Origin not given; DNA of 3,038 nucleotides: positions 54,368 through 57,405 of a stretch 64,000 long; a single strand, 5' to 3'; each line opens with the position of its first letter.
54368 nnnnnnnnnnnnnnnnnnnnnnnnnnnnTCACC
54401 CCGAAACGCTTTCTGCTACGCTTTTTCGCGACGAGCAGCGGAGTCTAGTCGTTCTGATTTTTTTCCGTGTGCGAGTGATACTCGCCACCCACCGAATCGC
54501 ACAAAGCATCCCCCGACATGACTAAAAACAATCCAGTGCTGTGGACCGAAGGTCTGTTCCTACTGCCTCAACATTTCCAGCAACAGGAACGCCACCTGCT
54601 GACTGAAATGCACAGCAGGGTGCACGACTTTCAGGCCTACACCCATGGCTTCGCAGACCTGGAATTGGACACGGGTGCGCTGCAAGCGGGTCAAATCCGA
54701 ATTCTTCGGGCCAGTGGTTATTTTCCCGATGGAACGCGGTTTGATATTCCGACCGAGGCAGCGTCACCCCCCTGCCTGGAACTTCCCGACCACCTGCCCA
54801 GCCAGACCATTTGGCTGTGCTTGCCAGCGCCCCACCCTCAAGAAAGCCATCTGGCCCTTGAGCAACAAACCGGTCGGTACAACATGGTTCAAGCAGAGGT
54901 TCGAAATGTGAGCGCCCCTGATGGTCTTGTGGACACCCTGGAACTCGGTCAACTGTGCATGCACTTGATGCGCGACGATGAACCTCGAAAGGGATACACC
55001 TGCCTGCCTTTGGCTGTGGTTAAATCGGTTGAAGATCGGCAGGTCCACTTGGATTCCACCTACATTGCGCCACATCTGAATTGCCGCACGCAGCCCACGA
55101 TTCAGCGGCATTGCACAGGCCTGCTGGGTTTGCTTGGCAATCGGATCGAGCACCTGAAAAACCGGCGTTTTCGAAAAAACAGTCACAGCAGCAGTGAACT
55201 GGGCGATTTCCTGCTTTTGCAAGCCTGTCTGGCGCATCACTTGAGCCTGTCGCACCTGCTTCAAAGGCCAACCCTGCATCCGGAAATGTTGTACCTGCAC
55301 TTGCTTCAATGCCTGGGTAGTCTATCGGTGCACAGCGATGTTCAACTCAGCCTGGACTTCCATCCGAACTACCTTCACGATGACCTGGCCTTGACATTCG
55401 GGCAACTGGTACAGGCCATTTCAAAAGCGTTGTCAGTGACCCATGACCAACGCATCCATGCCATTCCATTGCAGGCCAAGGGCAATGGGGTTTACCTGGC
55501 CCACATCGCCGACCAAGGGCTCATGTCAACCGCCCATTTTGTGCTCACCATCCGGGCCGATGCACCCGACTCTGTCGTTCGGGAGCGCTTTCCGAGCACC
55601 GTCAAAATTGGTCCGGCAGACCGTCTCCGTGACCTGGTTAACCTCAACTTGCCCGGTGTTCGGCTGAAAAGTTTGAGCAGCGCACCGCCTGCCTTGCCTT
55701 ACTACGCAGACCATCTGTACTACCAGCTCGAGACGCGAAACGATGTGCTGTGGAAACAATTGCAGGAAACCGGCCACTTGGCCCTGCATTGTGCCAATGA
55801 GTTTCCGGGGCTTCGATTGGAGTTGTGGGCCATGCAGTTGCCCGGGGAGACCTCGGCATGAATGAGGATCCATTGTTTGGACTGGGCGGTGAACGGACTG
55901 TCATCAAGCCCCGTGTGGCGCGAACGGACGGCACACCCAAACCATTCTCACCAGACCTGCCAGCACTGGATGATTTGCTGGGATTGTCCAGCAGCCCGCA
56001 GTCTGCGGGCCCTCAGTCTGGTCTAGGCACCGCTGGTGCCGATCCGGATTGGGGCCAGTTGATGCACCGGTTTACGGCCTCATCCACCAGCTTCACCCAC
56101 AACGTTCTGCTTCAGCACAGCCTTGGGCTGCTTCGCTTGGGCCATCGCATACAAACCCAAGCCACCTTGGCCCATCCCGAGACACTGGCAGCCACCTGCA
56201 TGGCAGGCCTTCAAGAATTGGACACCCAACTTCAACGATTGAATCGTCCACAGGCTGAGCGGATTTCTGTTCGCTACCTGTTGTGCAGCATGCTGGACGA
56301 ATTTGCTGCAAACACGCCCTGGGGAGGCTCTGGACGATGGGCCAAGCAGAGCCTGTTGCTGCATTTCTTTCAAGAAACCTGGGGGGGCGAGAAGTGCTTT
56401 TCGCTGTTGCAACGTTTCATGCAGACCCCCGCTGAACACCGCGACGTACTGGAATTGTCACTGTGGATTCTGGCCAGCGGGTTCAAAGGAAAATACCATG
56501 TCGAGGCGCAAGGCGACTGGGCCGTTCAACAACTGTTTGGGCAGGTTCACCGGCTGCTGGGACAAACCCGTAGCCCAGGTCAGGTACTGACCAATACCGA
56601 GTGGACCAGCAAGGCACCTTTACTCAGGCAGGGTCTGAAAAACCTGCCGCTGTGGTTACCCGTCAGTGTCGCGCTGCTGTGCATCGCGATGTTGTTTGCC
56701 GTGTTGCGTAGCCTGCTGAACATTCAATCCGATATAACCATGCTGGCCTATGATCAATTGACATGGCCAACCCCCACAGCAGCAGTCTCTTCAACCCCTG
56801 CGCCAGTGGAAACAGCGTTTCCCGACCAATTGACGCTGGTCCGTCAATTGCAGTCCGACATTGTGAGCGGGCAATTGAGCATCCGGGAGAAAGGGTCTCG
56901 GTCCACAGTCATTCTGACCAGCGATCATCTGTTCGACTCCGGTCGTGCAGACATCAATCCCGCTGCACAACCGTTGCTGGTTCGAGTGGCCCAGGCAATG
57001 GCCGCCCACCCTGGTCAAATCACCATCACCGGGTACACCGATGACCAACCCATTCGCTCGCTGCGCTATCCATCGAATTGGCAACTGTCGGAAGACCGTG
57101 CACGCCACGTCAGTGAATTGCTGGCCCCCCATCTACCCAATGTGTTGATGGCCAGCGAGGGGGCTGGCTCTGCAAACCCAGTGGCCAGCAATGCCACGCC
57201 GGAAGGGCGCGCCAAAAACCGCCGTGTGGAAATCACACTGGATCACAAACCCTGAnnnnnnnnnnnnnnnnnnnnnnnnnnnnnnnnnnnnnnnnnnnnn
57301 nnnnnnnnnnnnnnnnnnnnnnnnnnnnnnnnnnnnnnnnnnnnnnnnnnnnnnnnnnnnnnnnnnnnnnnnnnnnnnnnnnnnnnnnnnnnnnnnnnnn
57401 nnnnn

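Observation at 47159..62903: Incomplete T6SS locus: membrane complex, spike and Thr-phosphorylation regulators only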

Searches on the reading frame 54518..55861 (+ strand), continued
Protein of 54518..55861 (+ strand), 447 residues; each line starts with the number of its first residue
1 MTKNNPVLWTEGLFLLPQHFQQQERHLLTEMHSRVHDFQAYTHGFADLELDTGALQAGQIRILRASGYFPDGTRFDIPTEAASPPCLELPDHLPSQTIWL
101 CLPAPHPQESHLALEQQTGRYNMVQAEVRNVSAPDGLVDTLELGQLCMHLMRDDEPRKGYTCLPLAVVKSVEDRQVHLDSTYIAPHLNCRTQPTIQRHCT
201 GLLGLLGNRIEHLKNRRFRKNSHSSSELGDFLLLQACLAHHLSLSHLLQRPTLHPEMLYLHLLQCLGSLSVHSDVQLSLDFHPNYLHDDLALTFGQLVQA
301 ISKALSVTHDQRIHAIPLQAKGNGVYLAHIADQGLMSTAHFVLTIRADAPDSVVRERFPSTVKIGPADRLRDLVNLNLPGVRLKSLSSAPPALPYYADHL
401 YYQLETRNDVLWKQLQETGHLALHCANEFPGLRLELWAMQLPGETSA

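Call 51: list_cluster_members(proteins=[P0006, P0013, P0019, P0048, P0050, P0057, P0068, P0075, P0083, P0117])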
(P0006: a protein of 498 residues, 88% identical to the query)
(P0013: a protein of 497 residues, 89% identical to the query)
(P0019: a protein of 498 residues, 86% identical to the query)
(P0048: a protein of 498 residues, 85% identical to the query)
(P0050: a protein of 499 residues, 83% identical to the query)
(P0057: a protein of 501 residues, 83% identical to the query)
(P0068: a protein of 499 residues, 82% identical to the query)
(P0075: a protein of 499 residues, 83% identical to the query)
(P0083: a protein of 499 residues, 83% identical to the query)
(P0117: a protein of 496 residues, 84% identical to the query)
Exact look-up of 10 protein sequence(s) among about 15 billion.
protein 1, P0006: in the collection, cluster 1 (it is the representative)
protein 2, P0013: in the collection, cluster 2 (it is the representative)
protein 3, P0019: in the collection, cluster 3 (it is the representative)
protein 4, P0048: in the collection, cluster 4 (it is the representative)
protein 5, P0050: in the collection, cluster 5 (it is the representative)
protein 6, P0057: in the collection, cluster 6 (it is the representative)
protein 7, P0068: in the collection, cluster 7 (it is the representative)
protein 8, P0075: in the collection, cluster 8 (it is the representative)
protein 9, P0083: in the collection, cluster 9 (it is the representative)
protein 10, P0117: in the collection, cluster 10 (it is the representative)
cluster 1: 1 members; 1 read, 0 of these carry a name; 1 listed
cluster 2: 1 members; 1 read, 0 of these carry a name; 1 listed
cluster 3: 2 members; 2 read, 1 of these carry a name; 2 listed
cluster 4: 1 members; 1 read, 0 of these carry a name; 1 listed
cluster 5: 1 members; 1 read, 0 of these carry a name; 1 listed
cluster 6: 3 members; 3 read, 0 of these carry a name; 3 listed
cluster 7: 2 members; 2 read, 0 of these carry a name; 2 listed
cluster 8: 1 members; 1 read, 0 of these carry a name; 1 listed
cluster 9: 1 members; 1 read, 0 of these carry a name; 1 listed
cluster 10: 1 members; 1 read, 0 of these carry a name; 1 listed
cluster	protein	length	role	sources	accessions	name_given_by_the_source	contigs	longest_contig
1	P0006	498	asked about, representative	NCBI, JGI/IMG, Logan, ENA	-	-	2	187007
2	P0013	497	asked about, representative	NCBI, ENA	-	-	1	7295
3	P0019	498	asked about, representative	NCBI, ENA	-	-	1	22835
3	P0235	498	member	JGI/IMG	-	type VI secretion system protein ImpC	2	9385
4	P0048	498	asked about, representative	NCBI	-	-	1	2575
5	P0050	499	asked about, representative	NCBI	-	-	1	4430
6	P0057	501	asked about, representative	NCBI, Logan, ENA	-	-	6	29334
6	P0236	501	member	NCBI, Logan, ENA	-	-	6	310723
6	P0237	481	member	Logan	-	-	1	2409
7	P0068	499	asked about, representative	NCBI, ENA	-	-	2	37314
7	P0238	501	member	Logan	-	-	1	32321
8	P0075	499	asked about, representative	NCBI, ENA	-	-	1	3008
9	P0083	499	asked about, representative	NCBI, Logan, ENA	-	-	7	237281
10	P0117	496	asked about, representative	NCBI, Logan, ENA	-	-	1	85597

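Call 53: find_encoding_contigs(protein=P0065, flank=10000, max_places=2)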
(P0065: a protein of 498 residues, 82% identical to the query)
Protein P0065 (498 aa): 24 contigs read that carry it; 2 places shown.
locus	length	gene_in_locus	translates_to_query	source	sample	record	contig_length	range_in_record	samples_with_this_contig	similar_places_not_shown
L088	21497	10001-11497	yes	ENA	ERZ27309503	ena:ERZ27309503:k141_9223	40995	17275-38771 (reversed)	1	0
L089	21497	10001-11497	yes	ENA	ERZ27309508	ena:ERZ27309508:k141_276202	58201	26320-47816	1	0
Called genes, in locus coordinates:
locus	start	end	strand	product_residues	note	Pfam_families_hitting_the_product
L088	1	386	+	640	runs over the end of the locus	PF00498:FHA (weak), PF20232:T6SS_FHA_C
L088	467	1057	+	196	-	PF12790:T6SS-SciN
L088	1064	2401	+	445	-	PF05936:T6SS_VasE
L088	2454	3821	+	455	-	PF09850:DotU, PF00691:OmpA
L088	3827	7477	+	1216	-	PF14331:IcmF-related_N, PF06761:IcmF-related, PF06744:IcmF_C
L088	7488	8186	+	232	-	PF09867:TagF_N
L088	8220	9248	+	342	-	PF06812:ImpA_N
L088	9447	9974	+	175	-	PF05591:T6SS_VipA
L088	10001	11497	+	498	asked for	PF05943:VipB, PF18945:VipB_2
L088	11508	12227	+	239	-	-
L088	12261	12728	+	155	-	-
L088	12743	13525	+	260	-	PF07024:ImpE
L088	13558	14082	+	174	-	PF04965:GPW_gp25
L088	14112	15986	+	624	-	PF05947:T6SS_TssF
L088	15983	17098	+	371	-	PF06996:T6SS_TssG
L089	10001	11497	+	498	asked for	PF05943:VipB, PF18945:VipB_2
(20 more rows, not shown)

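Call 56: find_encoding_contigs(protein=P0116, flank=10000, max_places=3)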
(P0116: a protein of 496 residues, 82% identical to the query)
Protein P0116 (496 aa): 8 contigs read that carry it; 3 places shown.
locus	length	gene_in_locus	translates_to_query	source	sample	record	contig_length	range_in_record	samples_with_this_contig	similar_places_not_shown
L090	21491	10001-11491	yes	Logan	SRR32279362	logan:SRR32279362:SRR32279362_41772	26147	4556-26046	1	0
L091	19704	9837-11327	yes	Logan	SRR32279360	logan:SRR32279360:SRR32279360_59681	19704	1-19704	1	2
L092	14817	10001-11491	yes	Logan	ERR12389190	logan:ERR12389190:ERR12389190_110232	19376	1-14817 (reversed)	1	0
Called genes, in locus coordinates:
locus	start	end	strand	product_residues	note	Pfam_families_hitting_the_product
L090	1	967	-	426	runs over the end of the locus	PF09850:DotU, PF00691:OmpA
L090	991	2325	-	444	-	PF05936:T6SS_VasE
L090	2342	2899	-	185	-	PF12790:T6SS-SciN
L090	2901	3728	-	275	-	PF00481:PP2C (faint), PF13672:PP2C_2, PF07228:SpoIIE (faint)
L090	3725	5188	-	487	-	PF00498:FHA (weak), PF20232:T6SS_FHA_C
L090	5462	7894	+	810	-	PF00069:Pkinase, PF07714:PK_Tyr_Ser-Thr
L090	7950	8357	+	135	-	-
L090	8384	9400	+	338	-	PF06812:ImpA_N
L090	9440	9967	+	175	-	PF05591:T6SS_VipA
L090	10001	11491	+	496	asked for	PF05943:VipB, PF18945:VipB_2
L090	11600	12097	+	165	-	PF05638:T6SS_HCP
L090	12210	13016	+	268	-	PF07024:ImpE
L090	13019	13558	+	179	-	PF04965:GPW_gp25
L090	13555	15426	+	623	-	PF05947:T6SS_TssF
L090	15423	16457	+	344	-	PF06996:T6SS_TssG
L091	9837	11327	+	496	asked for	PF05943:VipB, PF18945:VipB_2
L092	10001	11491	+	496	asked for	PF05943:VipB, PF18945:VipB_2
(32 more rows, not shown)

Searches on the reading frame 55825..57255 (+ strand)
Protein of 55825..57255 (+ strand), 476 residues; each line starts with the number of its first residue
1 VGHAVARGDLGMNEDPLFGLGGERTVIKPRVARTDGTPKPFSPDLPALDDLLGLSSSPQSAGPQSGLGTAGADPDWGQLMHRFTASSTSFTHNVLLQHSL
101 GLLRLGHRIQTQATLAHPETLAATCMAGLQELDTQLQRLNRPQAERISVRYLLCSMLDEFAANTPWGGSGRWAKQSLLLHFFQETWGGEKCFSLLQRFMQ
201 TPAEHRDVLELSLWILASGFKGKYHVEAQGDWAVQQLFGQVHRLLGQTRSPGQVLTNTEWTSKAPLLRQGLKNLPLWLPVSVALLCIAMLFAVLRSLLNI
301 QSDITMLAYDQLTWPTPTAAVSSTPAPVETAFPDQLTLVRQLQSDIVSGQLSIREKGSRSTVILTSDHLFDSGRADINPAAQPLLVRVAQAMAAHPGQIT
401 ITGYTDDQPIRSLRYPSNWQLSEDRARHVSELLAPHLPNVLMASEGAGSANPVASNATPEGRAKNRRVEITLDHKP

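Call 5: search_protein_families(library=pfam, proteins=[window:55825-57255:+], max_evalue=0.01)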
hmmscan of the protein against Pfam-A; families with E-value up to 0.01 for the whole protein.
window:55825-57255:+ (476 aa): 2 families
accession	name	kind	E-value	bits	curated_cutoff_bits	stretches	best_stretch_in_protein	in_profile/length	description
PF09850.14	DotU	-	4.4e-46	157.5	27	1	101-295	8-203/205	Type VI secretion system protein DotU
PF00691.25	OmpA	-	5.2e-14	52.8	27.2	1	369-466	1-98/98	OmpA family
